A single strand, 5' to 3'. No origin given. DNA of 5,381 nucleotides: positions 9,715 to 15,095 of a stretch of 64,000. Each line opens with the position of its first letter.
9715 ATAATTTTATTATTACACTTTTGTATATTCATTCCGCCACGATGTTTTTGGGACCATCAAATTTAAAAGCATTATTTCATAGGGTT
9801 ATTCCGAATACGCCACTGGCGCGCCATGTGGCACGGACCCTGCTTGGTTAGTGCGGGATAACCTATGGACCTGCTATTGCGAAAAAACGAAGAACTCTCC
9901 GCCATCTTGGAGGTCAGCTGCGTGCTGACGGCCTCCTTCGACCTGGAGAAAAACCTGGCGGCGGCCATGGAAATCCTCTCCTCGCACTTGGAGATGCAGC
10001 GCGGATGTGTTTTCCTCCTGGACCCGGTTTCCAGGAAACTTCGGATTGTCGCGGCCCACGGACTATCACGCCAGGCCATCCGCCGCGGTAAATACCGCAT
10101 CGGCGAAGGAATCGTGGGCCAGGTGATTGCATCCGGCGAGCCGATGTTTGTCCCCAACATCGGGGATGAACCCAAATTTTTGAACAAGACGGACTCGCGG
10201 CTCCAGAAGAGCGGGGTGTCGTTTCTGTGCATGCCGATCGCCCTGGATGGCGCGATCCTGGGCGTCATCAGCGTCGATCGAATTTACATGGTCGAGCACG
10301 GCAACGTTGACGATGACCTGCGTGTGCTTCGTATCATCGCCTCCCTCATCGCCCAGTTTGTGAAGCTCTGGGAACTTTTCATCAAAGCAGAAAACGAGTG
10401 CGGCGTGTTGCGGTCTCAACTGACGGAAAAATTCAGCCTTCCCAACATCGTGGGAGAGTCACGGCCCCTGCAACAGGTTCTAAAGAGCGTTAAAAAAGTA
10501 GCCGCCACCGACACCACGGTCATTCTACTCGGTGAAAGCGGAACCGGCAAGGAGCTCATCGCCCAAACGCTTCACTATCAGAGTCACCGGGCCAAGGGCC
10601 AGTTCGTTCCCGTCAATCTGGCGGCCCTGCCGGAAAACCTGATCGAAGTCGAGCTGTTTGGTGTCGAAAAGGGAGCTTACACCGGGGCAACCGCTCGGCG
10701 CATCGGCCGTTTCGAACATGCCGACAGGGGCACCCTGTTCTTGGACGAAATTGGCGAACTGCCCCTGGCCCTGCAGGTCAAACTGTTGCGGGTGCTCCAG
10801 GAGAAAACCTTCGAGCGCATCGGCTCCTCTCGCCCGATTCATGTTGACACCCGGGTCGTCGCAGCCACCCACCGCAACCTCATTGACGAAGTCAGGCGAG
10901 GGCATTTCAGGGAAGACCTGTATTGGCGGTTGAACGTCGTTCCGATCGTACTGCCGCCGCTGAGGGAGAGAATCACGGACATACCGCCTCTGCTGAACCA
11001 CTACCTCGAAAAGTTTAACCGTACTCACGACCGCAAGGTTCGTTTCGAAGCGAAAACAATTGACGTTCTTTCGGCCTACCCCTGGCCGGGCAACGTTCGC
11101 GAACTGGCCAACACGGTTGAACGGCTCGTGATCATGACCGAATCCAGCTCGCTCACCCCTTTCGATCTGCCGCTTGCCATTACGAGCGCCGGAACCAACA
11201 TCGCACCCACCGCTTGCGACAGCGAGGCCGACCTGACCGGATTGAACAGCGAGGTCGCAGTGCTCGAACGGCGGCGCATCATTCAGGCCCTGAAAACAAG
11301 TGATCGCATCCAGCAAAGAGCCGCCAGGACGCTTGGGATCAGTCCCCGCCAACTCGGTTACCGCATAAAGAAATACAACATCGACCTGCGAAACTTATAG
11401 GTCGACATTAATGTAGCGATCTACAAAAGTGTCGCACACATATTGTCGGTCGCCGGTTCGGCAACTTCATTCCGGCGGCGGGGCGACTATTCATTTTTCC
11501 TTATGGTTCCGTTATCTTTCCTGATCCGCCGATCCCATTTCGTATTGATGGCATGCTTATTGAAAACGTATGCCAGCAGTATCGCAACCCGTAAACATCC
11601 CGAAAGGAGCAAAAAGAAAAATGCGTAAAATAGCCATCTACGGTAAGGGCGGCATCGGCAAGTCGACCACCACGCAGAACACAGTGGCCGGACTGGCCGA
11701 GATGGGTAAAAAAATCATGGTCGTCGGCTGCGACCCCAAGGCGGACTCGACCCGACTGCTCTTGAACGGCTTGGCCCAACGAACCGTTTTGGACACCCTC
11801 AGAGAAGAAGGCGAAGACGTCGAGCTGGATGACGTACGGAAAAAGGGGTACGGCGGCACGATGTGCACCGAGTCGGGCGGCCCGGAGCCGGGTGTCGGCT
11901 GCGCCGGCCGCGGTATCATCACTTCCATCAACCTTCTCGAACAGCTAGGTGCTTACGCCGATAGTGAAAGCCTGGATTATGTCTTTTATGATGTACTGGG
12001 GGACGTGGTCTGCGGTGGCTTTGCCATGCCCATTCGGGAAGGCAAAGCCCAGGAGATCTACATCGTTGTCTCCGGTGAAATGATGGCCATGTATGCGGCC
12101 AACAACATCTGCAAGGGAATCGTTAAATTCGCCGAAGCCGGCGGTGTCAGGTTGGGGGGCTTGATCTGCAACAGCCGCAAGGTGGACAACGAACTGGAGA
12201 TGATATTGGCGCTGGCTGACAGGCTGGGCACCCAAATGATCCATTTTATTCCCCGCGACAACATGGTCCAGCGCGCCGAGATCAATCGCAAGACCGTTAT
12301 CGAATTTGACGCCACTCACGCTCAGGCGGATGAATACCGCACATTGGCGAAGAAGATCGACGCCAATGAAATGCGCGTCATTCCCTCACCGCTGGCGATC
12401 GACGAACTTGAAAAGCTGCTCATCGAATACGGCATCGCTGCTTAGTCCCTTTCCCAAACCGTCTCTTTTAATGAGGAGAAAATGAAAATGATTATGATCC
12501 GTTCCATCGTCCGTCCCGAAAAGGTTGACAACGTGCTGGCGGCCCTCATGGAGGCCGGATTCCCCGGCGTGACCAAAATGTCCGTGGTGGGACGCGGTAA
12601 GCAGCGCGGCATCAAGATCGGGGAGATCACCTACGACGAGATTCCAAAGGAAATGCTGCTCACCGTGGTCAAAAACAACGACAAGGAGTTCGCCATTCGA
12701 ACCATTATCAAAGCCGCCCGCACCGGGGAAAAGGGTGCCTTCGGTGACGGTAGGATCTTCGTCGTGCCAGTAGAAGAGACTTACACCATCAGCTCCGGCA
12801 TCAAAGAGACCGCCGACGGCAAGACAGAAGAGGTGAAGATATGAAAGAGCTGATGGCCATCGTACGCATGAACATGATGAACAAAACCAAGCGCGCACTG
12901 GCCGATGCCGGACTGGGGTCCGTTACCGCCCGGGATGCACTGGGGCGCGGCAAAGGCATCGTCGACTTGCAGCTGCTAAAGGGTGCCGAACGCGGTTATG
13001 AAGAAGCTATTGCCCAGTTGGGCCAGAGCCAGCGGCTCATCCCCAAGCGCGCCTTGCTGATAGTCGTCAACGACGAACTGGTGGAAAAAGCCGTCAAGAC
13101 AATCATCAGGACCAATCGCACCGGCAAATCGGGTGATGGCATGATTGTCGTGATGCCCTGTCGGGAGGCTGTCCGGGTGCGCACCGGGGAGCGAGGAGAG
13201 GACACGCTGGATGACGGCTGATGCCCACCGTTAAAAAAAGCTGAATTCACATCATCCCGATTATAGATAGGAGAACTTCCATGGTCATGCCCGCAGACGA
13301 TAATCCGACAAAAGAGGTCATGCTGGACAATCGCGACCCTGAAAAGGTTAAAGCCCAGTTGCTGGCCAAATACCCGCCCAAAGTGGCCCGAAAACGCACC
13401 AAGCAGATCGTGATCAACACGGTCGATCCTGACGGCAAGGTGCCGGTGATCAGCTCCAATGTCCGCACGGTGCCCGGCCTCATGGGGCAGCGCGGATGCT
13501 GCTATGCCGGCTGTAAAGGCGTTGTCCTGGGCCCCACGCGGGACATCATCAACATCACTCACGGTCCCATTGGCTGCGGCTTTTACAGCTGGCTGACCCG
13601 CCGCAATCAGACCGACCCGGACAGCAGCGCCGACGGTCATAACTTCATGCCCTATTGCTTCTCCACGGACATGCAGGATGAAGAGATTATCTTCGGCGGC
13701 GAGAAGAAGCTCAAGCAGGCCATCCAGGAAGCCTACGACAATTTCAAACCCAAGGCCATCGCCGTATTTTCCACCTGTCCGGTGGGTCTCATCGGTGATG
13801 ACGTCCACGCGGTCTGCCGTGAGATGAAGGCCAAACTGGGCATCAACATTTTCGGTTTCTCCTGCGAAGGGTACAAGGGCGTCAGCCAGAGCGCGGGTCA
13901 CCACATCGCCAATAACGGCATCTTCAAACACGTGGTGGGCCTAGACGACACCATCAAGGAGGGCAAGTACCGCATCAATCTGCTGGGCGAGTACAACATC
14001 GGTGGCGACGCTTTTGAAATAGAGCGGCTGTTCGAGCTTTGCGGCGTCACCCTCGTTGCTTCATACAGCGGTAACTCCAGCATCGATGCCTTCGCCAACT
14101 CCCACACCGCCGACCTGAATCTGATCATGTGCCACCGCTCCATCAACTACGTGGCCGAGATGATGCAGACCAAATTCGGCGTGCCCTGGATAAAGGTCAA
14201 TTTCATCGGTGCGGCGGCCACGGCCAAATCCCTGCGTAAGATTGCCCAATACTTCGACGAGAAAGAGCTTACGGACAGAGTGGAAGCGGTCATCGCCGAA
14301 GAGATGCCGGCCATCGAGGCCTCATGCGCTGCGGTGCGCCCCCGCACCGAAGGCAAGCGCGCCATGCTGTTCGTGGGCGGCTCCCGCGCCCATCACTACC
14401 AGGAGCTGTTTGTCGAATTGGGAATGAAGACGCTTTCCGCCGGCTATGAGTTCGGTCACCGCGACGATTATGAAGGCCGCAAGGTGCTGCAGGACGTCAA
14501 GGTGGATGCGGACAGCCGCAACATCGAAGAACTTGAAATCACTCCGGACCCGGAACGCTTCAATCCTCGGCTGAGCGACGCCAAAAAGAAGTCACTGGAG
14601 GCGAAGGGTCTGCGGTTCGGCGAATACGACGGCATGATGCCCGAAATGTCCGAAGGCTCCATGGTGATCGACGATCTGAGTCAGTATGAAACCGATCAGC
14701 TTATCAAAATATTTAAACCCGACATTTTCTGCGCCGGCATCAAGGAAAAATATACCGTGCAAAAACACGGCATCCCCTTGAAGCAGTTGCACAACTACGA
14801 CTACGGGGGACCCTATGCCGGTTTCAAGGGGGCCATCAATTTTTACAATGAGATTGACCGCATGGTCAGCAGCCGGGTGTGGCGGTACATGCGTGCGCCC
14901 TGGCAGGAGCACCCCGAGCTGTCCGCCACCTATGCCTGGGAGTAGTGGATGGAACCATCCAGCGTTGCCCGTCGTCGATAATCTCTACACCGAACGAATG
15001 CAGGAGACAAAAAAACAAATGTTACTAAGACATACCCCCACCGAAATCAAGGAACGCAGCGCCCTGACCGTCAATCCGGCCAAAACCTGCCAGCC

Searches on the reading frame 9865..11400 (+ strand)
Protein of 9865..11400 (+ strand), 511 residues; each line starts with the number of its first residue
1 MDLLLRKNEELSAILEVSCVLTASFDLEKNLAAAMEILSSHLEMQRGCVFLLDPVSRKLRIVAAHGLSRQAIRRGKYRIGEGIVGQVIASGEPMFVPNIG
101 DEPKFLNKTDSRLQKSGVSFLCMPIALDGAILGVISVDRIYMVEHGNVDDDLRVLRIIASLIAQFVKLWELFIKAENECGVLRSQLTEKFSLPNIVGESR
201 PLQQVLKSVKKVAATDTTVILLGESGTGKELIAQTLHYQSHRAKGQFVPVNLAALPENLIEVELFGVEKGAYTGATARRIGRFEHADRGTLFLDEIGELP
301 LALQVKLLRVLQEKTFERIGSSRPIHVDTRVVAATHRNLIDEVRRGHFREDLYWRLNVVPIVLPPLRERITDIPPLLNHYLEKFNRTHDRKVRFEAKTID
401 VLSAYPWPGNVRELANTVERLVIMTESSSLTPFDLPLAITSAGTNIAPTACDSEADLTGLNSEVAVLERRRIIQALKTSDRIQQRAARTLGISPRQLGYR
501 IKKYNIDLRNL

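Call 5: search_protein_families(library=pfam, proteins=[window:9865-11400:+])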
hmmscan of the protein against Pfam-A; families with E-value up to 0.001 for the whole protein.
window:9865-11400:+ (511 aa): 8 families
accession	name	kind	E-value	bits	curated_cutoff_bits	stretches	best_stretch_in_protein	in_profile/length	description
PF00158.32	Sigma54_activat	-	1e-69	234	20.2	1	195-361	1-167/168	Sigma-54 interaction domain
PF25601.1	AAA_lid_14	-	3.4e-24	84.9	27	1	367-443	1-78/87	AAA+ ATPase lid domain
PF01590.32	GAF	-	4.6e-19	69.7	22.4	1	26-164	1-131/133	GAF domain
PF14532.12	Sigma54_activ_2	-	6.5e-17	62.5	25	1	196-366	1-138/138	Sigma-54 interaction domain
PF13185.12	GAF_2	-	8.8e-13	49.1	28.6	1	31-165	8-134/136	GAF domain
PF02954.25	HTH_8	-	9.9e-12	44.8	22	1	465-504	3-42/42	Bacterial regulatory protein, Fis family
PF13492.12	GAF_3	-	1.9e-07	32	27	1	26-165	1-126/129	GAF domain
PF07728.20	AAA_5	-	3.2e-06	27.6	22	1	219-337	2-123/139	AAA domain (dynein-related subfamily)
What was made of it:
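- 9865..11400 (+): nifA-type sigma-54 activator (GAF, AAA+, HTH_8 domains). Pfam, call 5.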

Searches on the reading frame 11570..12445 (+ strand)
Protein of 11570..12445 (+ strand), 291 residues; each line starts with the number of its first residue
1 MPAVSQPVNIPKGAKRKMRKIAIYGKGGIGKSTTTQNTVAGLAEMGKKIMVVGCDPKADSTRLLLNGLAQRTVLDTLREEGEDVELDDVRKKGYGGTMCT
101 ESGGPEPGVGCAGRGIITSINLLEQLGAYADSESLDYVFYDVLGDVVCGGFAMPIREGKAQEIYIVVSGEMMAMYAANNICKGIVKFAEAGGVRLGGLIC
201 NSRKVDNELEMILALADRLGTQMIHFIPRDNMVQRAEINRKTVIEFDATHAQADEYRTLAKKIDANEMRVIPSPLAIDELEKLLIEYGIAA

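Call 5: search_protein_families(library=pfam, proteins=[window:11570-12445:+])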
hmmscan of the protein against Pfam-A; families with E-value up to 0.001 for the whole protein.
window:11570-12445:+ (291 aa): 6 families
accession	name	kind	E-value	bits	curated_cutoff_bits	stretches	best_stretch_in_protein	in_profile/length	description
PF00142.24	Fer4_NifH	-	1.3e-126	422.1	25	1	19-289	1-270/271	4Fe-4S iron sulfur cluster binding proteins, NifH/frxC family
PF01656.29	CbiA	-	5.1e-10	39.8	25.4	1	22-242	3-124/125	CobQ/CobB/MinD/ParA nucleotide binding domain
PF13614.12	AAA_31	-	4.8e-09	36.8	27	1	18-78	1-64/177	AAA domain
PF02374.21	ArsA_ATPase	-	2.6e-06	27.3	24.3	1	18-56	1-39/305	Anion-transporting ATPase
PF10609.15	ParA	-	6.9e-06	26.1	27.1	1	23-68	8-54/246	NUBPL iron-transfer P-loop NTPase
PF03308.22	MeaB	-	0.00034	20.1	23.1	1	19-60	34-75/273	Methylmalonyl Co-A mutase-associated GTPase MeaB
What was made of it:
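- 11570..12445 (+): nifH (the true start may be about 16 codons further in). Fer4_NifH match covers positions 1-270 of 271, E 1e-126 (call 5).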

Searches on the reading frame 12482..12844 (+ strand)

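Call 8: search_protein_families(library=ncbifam, proteins=[window:12482-12844:+], max_evalue=10)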
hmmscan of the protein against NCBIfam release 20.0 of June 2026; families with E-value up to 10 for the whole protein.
window:12482-12844:+ (120 aa): 2 families
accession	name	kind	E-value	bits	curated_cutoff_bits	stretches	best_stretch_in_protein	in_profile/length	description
NF008111.0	PRK10858.1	equivalog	1.5e-11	44.7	202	1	4-109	2-108/112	nitrogen regulatory protein P-II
NF007946.0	PRK10665.1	equivalog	2.1e-08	34.9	181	1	3-109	1-108/112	P-II family nitrogen regulator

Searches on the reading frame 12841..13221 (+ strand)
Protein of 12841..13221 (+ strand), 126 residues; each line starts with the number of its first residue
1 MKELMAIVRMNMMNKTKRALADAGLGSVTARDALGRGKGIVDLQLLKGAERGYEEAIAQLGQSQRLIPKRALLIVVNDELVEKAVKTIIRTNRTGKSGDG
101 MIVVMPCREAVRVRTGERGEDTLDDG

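Call 8: search_protein_families(library=ncbifam, proteins=[window:12841-13221:+], max_evalue=10)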
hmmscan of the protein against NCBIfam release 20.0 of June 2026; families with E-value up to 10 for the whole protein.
window:12841-13221:+ (126 aa): 2 families
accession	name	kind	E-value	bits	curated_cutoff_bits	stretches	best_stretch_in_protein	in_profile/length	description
NF008111.0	PRK10858.1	equivalog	3.1e-16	59.8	202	1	1-121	1-110/112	nitrogen regulatory protein P-II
NF007946.0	PRK10665.1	equivalog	5.9e-11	43.1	181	1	1-121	1-110/112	P-II family nitrogen regulator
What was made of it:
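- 12482..13221 (+): nifI1 and nifI2 (PII-type regulators, 12482-12844 and 12841-13221). NCBIfam P-II hits (call 8).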

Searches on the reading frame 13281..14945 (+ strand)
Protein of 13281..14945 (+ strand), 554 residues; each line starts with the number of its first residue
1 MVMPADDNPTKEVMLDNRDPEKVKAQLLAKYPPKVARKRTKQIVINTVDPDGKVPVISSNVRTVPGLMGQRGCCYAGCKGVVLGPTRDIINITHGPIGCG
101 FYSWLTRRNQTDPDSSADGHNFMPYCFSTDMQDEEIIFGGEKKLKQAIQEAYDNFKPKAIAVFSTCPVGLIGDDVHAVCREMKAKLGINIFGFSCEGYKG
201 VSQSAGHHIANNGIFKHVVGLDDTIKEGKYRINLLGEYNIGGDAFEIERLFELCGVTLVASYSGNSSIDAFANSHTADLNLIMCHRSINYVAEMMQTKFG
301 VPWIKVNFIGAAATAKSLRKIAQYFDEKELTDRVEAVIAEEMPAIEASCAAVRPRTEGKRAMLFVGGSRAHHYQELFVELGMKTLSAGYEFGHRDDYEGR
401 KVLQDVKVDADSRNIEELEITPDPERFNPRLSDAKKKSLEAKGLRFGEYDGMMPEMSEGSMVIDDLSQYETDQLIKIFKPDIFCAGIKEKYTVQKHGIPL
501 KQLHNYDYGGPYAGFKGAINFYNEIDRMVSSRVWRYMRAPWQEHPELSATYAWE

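Call 5: search_protein_families(library=pfam, proteins=[window:13281-14945:+])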
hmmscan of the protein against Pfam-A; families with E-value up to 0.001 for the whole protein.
window:13281-14945:+ (554 aa): 1 family
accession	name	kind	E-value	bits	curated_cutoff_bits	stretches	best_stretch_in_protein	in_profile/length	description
PF00148.24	Oxidored_nitro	-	5.3e-103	345.4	28.6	1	73-528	1-397/399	Nitrogenase component 1 type Oxidoreductase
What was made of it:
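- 13281..14945 (+): nifD, intact, of the Clostridium pasteurianum-like long type. Pfam (call 5).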

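Call 39: search_solved_structures(query=window:13281-14945:+, max_evalue=1e-50, show_alignments=1)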
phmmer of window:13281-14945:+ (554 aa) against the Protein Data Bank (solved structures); distinct sequences matched with E-value up to 1e-50: 34.
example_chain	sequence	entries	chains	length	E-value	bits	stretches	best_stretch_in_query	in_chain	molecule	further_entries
4wes_A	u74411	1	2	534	6.2e-181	605.7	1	21-544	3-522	Nitrogenase molybdenum-iron protein alpha chain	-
1mio_A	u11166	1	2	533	7.1e-181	605.5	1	21-544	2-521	NITROGENASE MOLYBDENUM IRON PROTEIN (ALPHA CHAIN)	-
5vpw_A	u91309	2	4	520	2.4e-180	603.7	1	21-542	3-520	Nitrogenase molybdenum-iron protein alpha chain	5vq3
4wn9_A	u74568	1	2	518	3.8e-180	603.1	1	21-542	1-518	Nitrogenase molybdenum-iron protein alpha chain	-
9p1x_A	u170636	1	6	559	2.5e-165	554.2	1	19-542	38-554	Nitrogenase protein alpha chain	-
9hbn_A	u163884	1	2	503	2.4e-124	418.9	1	19-398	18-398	MoFe nitrogenase subunit D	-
9hb9_A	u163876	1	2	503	6.1e-123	414.3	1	19-398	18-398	MoFe nitrogenase subunit D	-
9nsv_A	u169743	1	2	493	9.2e-123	413.7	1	20-398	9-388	Nitrogenase MoFe-protein alpha chain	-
10zk_A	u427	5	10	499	3.3e-122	411.9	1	24-398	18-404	Nitrogenase protein alpha chain | Nitrogenase MoFe protein alpha subunit NifD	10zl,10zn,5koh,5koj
9hbc_A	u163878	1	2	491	4.6e-121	408.1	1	19-398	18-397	MoFe nitrogenase subunit D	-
4nd8_A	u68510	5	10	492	8.7e-121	407.1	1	19-398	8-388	Nitrogenase molybdenum-iron protein alpha chain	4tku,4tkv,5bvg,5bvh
8p8g_A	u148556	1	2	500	9.4e-121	407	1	19-398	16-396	Nitrogenase protein alpha chain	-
29ul_E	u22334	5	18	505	1.5e-120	406.4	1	16-398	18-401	Nitrogenase molybdenum-iron protein alpha chain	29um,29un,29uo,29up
10zm_C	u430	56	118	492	2.3e-120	405.8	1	19-398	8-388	Nitrogenase molybdenum-iron protein alpha chain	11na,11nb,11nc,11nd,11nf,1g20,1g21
1l5h_A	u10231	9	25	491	2.4e-120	405.7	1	19-398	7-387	nitrogenase molybdenum-iron protein alpha chain | NITROGENASE MOLYBDENUM-IRON PROTEIN | NITROGENASE MOLYBDENUM IRON PROTEIN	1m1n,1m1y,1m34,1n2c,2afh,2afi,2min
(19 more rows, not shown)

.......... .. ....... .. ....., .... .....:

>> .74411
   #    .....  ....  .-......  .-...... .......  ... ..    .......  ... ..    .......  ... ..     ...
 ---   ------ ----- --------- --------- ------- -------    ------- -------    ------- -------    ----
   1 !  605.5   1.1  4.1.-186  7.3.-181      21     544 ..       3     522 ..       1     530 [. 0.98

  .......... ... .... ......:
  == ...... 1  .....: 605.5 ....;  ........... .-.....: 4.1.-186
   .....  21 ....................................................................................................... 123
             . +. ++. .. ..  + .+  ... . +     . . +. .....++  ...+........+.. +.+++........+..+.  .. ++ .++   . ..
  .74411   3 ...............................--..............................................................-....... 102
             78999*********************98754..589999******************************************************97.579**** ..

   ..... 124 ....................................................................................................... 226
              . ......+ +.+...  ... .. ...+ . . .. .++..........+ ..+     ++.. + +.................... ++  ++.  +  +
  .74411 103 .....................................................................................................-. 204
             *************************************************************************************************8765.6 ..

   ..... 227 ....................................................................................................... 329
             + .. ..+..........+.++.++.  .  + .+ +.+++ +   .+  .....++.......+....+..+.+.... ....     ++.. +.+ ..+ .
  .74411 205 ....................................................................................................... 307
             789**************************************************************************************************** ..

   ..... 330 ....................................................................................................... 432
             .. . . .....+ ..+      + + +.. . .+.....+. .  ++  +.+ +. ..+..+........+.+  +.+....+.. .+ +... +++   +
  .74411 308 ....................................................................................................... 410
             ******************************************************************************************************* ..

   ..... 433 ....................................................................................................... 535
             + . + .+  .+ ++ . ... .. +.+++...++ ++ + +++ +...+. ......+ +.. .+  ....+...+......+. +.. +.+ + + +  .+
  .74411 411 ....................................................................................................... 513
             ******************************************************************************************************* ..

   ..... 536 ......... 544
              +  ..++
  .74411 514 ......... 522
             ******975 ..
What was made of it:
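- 13281..14945 (+): The motifs CHRSINY, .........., GIKEKY and LHNYDY are kept (call 39).
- Closest known: Split nifV of Clostridium pasteurianum. Same: A NifV C-terminal portion encoded apart from the N-terminal portion, next to a C. pasteurianum-like NifD (call 39).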
